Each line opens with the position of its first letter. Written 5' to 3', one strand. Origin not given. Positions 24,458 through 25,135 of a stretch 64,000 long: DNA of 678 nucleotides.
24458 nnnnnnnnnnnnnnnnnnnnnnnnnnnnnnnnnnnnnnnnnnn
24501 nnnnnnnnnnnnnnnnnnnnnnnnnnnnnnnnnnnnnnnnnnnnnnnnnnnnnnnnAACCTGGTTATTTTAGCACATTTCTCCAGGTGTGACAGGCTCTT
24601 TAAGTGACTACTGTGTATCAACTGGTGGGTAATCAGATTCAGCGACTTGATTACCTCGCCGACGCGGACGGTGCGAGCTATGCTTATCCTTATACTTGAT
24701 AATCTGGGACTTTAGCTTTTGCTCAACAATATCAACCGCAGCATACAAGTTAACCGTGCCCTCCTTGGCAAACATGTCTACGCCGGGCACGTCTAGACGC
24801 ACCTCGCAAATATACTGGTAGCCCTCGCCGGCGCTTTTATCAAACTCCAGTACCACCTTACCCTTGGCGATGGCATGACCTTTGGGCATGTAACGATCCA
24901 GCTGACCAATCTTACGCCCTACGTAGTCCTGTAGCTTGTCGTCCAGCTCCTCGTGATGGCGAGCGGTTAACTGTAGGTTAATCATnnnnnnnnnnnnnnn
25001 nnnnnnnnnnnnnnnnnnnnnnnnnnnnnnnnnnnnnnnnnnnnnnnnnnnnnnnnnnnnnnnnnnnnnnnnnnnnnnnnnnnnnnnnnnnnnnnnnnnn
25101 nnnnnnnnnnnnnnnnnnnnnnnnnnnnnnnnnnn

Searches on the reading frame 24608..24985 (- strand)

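Call 76: search_protein_families(library=pfam, max_evalue=0.000001, proteins=[window:24608-24985:-])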
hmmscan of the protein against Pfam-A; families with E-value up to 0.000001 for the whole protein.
window:24608-24985:- (125 aa): 1 family
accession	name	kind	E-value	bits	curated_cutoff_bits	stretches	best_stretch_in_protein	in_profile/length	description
PF02482.25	Ribosomal_S30AE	-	6.6e-17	62.5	23.7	1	6-102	3-87/88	Sigma 54 modulation protein / S30EA ribosomal protein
